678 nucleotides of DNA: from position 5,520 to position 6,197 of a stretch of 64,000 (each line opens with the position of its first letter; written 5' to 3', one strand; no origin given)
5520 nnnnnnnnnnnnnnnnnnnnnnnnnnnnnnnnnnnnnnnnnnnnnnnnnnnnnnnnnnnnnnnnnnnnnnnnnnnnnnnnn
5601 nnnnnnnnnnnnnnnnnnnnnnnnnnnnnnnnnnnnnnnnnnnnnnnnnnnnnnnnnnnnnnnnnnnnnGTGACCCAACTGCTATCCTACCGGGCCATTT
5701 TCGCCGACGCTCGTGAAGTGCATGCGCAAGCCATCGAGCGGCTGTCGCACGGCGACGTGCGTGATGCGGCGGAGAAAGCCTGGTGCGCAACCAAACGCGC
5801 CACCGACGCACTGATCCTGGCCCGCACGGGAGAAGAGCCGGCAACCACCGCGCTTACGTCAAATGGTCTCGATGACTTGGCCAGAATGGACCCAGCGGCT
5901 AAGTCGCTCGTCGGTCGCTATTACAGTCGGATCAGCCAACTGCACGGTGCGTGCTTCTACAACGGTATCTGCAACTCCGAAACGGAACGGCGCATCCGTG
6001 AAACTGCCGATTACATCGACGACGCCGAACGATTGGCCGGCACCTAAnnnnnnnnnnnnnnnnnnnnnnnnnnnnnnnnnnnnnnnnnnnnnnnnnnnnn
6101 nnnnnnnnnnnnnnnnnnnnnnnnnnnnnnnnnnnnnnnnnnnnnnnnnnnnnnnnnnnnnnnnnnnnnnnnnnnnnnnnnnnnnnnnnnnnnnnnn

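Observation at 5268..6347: Duplicated promoter and Trp T-box leader bracketing an antisense HEPN-like gene upstream of trpE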

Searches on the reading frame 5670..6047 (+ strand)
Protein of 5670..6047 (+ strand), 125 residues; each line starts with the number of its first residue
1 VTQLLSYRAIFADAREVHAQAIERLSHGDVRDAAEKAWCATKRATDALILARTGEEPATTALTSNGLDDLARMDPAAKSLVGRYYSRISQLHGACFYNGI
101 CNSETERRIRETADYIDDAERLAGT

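Call 7: search_protein_families(library=pfam, proteins=[window:5670-6047:+], max_evalue=0.01)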
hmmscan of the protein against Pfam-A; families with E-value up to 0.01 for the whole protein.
window:5670-6047:+ (125 aa): 1 family
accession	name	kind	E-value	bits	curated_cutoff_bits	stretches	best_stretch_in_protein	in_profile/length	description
PF05942.16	PaREP1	-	1.4e-06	28.7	24.4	1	14-56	6-48/115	Archaeal PaREP1/PaREP8 family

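Call 8: search_protein_families(library=ncbifam, proteins=[window:5670-6047:+], max_evalue=0.01)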
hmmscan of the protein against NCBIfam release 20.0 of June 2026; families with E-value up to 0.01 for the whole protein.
window:5670-6047:+ (125 aa): 0 families

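Call 11: find_homologous_proteins(query=window:5670-6047:+, max_evalue=0.001)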
Query window:5670-6047:+ (125 aa): 3745 proteins with E <= 0.001 among 3771 candidates; the best 120 are listed.
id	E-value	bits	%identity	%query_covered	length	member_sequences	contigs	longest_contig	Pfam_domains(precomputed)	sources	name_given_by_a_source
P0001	1.5e-75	269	100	100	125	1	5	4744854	PF05942.17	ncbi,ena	-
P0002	3.8e-75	267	99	100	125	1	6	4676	PF05942.17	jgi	jgi:hypothetical protein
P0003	4.8e-64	232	87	99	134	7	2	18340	PF05942.17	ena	-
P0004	3.7e-62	226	86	98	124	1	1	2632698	PF05942.17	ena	-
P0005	4.8e-62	225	85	98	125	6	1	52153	PF05942.17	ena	-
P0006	1.6e-61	223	82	100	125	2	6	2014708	-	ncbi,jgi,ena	jgi:hypothetical protein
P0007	2.1e-61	223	84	99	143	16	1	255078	PF05942.17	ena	-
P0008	2.9e-61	223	82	100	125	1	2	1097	PF05942.17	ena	-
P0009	9.2e-61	221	81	100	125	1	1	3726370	PF05942.17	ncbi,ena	-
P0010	2.4e-60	220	87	92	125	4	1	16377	PF05942.17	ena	-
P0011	2.5e-60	220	82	100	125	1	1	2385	PF05942.17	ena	-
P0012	4.0e-60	219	83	98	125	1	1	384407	PF05942.17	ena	-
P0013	5.6e-60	218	82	100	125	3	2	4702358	PF05942.17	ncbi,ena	-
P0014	7.9e-60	218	83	98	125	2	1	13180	-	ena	-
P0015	1.1e-59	217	81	100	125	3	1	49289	-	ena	-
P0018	3.3e-59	216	81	100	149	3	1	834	PF05942.17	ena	-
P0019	4.8e-59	215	81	99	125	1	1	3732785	PF05942.17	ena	-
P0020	1.2e-58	214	81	100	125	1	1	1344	PF05942.17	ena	-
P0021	1.6e-58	214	81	99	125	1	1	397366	PF05942.17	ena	-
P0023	4.2e-58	212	90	87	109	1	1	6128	PF05942.17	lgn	-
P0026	1.1e-57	211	79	99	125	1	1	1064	PF05942.17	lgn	-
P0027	3.1e-56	206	79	99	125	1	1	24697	PF05942.17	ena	-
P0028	8.0e-56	205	77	99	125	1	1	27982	PF05942.17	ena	-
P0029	1.4e-54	201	82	91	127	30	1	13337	PF05942.17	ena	-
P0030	4.1e-54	200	76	98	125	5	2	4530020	PF05942.17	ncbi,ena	-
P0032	3.2e-53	197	80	91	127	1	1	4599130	PF05942.17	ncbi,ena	-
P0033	8.4e-53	195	80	90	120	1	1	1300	PF05942.17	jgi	jgi:hypothetical protein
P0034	8.5e-53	195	75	98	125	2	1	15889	PF05942.17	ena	-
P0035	1.0e-52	195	76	98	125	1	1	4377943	PF05942.17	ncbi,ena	-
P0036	1.2e-52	195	79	92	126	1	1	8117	PF05942.17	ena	-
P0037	2.4e-52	194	73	100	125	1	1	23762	PF05942.17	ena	-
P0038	3.5e-52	193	76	91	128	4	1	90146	PF05942.17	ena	-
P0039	4.1e-52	193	77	91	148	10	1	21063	PF05942.17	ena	-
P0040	1.1e-51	192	70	100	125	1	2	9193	PF05942.17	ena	-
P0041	1.2e-51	192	79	92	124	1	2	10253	PF05942.17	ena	-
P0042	1.3e-51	192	76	91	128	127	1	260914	PF05942.17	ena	-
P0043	1.4e-51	191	79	92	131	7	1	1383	PF05942.17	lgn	-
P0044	1.7e-51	191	76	91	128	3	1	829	PF05942.17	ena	-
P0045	1.7e-51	191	73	99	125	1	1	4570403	PF05942.17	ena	-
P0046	2.7e-51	190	73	100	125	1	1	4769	PF05942.17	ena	-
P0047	3.4e-51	190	72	98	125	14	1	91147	PF05942.17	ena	-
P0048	4.1e-51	190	79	92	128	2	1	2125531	PF05942.17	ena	-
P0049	4.2e-51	190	76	93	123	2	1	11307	PF05942.17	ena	-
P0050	4.5e-51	190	75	98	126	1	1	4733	PF05942.17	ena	-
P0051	4.8e-51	190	72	98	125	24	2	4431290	PF05942.17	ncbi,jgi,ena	-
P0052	5.0e-51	190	71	98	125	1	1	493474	PF05942.17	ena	-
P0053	5.4e-51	190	77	92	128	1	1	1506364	PF05942.17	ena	-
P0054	5.6e-51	189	70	100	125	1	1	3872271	PF05942.17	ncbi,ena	-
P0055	5.6e-51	189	77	91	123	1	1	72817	PF05942.17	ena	-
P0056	6.2e-51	189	78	91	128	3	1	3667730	PF05942.17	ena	-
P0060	7.7e-51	189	73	93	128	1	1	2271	PF05942.17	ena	-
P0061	9.0e-51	189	77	93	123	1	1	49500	PF05942.17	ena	-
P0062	1.1e-50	189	75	91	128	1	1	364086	PF05942.17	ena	-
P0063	1.2e-50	188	70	100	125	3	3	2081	PF05942.17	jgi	jgi:hypothetical protein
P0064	1.2e-50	188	79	91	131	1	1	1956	PF05942.17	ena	-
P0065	1.3e-50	188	71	100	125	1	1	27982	PF05942.17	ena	-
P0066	1.3e-50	188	77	90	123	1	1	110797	PF05942.17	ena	-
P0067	1.4e-50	188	77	91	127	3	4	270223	PF05942.17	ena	-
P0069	1.6e-50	188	75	98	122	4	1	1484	PF05942.17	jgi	jgi:hypothetical protein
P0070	1.6e-50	188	70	100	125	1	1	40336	PF05942.17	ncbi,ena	-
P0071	1.6e-50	188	72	98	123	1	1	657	PF05942.17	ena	-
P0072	1.9e-50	188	70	100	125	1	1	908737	PF05942.17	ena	-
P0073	2.0e-50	188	75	92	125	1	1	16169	PF05942.17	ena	-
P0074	2.0e-50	188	77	92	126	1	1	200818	PF05942.17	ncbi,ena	-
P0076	2.2e-50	188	76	93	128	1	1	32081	PF05942.17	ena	-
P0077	2.5e-50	187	75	91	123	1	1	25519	PF05942.17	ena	-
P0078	2.7e-50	187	76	90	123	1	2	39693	PF05942.17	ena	-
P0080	2.7e-50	187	75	93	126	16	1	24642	PF05942.17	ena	-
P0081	2.9e-50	187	76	92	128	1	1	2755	PF05942.17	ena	-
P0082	3.0e-50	187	74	91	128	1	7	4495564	PF05942.17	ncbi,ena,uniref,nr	ncbi:hypothetical protein GBAR_LOCUS4176 [Geodia barretti]|uniref:Uncharacterized protein n=1 Tax=Ge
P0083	3.0e-50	187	75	91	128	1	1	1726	PF05942.17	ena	-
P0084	3.1e-50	187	76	91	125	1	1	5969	PF05942.17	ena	-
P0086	3.5e-50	187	74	91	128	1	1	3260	PF05942.17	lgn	-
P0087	3.5e-50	187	77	93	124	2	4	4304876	PF05942.17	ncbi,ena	-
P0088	4.3e-50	187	76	91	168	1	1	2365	PF05942.17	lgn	-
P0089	4.4e-50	187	74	90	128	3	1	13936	PF05942.17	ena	-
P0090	4.4e-50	187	76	91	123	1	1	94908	PF05942.17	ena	-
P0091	4.5e-50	187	70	98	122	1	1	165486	PF05942.17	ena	-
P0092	4.6e-50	187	78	90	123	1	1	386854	PF05942.17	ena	-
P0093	4.6e-50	187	75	91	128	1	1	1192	PF05942.17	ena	-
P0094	5.0e-50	186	72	98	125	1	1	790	PF05942.17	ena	-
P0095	5.1e-50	186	75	92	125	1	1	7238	PF05942.17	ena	-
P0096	5.6e-50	186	71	98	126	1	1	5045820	PF05942.17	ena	-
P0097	6.5e-50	186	78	90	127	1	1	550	PF05942.17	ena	-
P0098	7.4e-50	186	73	92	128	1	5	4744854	PF05942.17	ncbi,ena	-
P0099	7.5e-50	186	73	92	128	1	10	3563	PF05942.17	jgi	jgi:hypothetical protein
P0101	8.2e-50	186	70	98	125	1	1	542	PF05942.17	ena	-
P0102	9.4e-50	186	79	91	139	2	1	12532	PF05942.17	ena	-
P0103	9.8e-50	185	76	90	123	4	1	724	PF05942.17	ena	-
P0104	9.8e-50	185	73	91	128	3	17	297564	PF05942.17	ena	-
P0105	1.0e-49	185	75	91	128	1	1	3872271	PF05942.17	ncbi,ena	-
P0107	1.1e-49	185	75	93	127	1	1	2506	PF05942.17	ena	-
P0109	1.1e-49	185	76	92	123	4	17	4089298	PF05942.17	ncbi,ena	-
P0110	1.1e-49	185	76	90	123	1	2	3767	PF05942.17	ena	-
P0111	1.2e-49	185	71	99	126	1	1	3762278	PF05942.17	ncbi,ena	-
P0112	1.2e-49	185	72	98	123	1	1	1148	PF05942.17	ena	-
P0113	1.3e-49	185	75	91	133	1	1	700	PF05942.17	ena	-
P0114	1.3e-49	185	75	93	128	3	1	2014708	PF05942.17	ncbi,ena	-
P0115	1.4e-49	185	77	93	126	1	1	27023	PF05942.17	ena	-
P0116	1.4e-49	185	76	92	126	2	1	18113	PF05942.17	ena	-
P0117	1.5e-49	185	71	98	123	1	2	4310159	PF05942.17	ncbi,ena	-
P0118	1.6e-49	185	71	98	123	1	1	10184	PF05942.17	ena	-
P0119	1.7e-49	185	76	90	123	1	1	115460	PF05942.17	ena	-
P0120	1.8e-49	185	75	91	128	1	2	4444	PF05942.17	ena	-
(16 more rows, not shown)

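Call 16: find_encoding_contigs(protein=P0001, flank=4000, max_places=8)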
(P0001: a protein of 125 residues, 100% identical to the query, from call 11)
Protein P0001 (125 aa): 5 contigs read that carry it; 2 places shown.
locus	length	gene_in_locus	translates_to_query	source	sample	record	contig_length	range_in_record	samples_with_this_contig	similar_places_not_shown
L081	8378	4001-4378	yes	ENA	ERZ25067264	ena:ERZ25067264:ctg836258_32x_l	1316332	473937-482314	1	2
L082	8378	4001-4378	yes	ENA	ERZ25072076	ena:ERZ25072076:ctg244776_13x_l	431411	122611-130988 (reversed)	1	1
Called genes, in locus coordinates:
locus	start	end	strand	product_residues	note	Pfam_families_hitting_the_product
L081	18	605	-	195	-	PF00117:GATase, PF07722:Peptidase_C26 (weak)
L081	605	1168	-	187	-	PF00903:Glyoxalase, PF13468:Glyoxalase_3 (weak), PF13669:Glyoxalase_4, PF22677:Ble-like_N (faint)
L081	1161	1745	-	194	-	-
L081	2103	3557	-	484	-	PF04715:, PF00425:Chorismate_bind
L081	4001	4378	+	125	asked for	PF05942:PaREP1 (weak)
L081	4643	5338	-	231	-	PF26468:GIY_YIG_3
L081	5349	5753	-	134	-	PF21818:DUF6884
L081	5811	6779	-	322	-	PF08240:ADH_N, PF00107:ADH_zinc_N, PF13602:ADH_zinc_N_2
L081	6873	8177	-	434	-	PF03972:MmgE_PrpD_N, PF19305:MmgE_PrpD_C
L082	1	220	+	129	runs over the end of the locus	PF01042:Ribonuc_L-PSP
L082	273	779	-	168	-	-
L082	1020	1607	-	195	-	PF00117:GATase, PF07722:Peptidase_C26 (weak)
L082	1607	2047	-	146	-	PF00903:Glyoxalase, PF13468:Glyoxalase_3, PF22677:Ble-like_N (weak), PF13669:Glyoxalase_4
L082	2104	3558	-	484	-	PF04715:, PF00425:Chorismate_bind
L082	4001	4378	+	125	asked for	PF05942:PaREP1 (weak)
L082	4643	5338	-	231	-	PF26468:GIY_YIG_3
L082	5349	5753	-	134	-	PF21818:DUF6884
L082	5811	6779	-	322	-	PF08240:ADH_N, PF00107:ADH_zinc_N, PF13602:ADH_zinc_N_2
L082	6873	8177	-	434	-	PF03972:MmgE_PrpD_N, PF19305:MmgE_PrpD_C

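Call 17: find_encoding_contigs(protein=P0002, flank=4000, max_places=8)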
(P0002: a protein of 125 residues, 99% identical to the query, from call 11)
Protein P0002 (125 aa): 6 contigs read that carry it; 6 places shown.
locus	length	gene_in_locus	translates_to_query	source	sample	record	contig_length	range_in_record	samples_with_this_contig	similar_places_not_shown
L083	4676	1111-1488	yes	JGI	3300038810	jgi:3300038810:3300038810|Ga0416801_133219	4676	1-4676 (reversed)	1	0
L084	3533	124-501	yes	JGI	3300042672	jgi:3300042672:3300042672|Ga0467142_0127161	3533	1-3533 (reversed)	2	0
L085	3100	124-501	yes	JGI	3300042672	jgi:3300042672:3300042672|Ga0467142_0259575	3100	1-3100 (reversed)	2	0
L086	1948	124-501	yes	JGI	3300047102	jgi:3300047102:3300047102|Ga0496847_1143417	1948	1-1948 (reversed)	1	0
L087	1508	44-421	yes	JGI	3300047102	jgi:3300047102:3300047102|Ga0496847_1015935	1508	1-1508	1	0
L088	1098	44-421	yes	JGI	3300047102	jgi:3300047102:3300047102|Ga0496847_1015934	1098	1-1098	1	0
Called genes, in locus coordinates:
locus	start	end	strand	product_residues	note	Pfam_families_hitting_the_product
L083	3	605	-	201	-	?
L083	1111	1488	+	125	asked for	PF05942:PaREP1 (weak)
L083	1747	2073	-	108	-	-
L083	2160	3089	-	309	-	PF08240:ADH_N, PF00107:ADH_zinc_N, PF13602:ADH_zinc_N_2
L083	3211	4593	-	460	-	PF03972:MmgE_PrpD_N, PF19305:MmgE_PrpD_C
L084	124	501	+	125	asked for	PF05942:PaREP1 (weak)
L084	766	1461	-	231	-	PF26468:GIY_YIG_3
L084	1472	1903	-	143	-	PF21818:DUF6884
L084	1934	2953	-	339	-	PF08240:ADH_N, PF00107:ADH_zinc_N, PF13602:ADH_zinc_N_2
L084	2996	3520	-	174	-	PF19305:MmgE_PrpD_C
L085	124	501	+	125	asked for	PF05942:PaREP1 (weak)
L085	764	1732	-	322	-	PF08240:ADH_N, PF00107:ADH_zinc_N, PF13602:ADH_zinc_N_2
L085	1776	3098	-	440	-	?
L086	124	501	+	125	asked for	PF05942:PaREP1 (weak)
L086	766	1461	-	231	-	PF26468:GIY_YIG_3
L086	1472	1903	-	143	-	PF21818:DUF6884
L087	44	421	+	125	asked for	PF05942:PaREP1 (weak)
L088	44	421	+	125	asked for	PF05942:PaREP1 (weak)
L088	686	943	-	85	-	PF26468:GIY_YIG_3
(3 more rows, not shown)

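Call 25: find_encoding_contigs(protein=P0004, flank=3500, max_places=3)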
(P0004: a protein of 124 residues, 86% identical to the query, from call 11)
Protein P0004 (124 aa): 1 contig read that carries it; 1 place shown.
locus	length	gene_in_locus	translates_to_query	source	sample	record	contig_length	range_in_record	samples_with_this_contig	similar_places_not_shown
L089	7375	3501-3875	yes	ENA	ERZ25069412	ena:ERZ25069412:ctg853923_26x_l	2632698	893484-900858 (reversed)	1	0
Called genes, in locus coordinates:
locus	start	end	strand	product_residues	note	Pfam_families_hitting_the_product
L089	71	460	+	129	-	PF01042:Ribonuc_L-PSP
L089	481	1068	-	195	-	PF00117:GATase, PF07722:Peptidase_C26 (weak)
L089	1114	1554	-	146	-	PF00903:Glyoxalase, PF13468:Glyoxalase_3 (weak), PF22677:Ble-like_N (weak), PF13669:Glyoxalase_4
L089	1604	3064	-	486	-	PF04715:, PF00425:Chorismate_bind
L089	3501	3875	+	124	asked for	PF05942:PaREP1 (weak)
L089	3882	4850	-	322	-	PF08240:ADH_N, PF00107:ADH_zinc_N, PF13602:ADH_zinc_N_2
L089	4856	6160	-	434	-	PF03972:MmgE_PrpD_N, PF19305:MmgE_PrpD_C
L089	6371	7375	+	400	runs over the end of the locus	PF01266:DAO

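Call 26: find_encoding_contigs(protein=P0006, flank=3500, max_places=4)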
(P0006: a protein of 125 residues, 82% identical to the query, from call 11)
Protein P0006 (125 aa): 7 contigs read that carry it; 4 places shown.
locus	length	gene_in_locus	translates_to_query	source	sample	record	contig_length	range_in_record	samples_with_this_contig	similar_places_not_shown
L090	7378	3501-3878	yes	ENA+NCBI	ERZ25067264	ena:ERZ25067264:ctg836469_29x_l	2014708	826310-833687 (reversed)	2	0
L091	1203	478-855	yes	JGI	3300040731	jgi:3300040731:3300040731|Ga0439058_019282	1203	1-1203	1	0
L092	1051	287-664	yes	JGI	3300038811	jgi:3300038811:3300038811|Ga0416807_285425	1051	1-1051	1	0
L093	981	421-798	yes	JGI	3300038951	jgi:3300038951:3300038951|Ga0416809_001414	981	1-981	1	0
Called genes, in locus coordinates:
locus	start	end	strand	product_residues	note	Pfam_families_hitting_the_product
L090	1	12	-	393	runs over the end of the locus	PF02515:CoA_transf_3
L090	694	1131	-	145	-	-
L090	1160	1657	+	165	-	PF12732:YtxH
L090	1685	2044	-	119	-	-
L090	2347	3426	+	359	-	PF03462:PCRF, PF00472:RF-1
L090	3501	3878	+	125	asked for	-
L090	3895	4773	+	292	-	PF17827:PrmC_N, PF06325:PrmA, PF05175:MTS, PF12847:Methyltransf_18 (weak), PF13847:Methyltransf_31 (weak), PF13649:Methyltransf_25 (weak)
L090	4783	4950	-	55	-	-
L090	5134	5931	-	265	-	-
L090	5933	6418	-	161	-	PF00037:Fer4 (faint), PF12139:APS-reductase_C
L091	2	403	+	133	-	?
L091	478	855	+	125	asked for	-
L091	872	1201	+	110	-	?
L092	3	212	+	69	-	?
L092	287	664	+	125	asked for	-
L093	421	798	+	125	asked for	-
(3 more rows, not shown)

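Call 27: find_encoding_contigs(protein=P0098, flank=3500, max_places=3)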
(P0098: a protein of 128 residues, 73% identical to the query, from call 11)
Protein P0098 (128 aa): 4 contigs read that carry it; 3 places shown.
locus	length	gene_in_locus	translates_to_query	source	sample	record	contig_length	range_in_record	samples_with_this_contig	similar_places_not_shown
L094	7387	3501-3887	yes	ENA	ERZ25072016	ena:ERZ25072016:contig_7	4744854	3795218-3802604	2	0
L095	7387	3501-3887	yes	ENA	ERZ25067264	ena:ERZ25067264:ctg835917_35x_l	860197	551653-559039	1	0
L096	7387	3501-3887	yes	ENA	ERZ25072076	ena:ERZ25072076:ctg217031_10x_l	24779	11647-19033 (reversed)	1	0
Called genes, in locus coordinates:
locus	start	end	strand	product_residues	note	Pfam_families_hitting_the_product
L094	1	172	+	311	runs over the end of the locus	PF12974:Phosphonate-bd, PF09084:NMT1 (faint)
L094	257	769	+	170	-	-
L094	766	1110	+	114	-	-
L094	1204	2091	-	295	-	-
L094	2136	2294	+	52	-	-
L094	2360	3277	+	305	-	PF00296:Bac_luciferase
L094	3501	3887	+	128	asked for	PF05942:PaREP1 (weak)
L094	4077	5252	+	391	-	PF02771:Acyl-CoA_dh_N (weak), PF00441:Acyl-CoA_dh_1 (weak), PF08028:Acyl-CoA_dh_2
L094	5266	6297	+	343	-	PF10282:Lactonase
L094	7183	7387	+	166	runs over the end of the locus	-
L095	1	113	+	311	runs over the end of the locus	PF12974:Phosphonate-bd, PF09084:NMT1 (faint)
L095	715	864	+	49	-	-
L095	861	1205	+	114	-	-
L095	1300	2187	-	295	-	-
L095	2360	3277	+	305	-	PF00296:Bac_luciferase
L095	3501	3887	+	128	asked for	PF05942:PaREP1 (weak)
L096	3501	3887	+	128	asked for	PF05942:PaREP1 (weak)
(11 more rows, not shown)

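Call 46: search_solved_structures(query=A7, max_evalue=1, show_alignments=2)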
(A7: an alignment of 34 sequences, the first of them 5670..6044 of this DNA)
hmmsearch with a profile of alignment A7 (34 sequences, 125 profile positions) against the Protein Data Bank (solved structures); distinct sequences matched with E-value up to 1: 7.
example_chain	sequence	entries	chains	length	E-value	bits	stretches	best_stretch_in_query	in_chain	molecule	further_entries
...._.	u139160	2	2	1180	0.18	15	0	48-121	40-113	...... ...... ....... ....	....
6sjb_B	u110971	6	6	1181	0.18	15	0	48-121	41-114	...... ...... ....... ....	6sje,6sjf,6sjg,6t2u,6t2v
1w36_B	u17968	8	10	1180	0.18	15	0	48-121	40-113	EXODEOXYRIBONUCLEASE V BETA CHAIN | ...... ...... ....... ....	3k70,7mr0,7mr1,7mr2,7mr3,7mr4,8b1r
5mbv_B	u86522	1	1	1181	0.18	15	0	48-121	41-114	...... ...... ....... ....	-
5ld2_B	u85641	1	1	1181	0.21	14.8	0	48-121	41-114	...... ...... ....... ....,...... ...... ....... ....,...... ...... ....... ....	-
7wio_A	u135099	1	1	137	0.35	14.1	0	38-80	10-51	Major ampullate spidroin 1A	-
5iz2_B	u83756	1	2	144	0.41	13.9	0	38-80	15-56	Major ampullate spidroin 1A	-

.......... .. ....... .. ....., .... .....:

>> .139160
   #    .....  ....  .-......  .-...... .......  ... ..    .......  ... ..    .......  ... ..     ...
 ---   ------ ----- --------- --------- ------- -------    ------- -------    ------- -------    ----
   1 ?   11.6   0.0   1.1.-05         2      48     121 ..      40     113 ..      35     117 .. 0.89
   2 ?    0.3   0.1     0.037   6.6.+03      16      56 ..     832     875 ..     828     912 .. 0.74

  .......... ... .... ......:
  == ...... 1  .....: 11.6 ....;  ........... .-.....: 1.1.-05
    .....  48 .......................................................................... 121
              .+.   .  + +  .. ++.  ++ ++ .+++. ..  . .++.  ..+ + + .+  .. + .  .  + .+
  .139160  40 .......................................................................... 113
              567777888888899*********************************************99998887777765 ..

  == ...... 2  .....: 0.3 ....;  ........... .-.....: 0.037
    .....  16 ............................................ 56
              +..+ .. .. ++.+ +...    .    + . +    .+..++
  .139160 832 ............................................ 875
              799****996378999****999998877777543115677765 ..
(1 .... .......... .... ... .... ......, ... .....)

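Call 54: predict_structure(alignment_id=A7)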
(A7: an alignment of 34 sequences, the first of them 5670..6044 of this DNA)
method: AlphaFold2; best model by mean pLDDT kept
length: 125 residues; sequences in the alignment: 34
mean_pLDDT: 96.2   pTM: 0.90
mean pLDDT of the five models: 96.2, 95.8, 95.4, 95.0, 94.7
residues with pLDDT >= 90: 117; 70-90: 4; 50-70: 4; < 50: 0
segments of 3 or more residues with pLDDT < 50: none
pLDDT, mean of each block of 10 residues (from residue 1): 80 99 99 99 99 95 98 95 98 98 98 99 91
secondary structure, 60 per line:
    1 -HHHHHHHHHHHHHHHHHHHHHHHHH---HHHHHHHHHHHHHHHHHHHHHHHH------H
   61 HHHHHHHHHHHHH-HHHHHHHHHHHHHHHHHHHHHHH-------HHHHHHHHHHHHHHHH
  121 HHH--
elements in order: H2-26 H30-53 H60-73 H75-97 H105-123
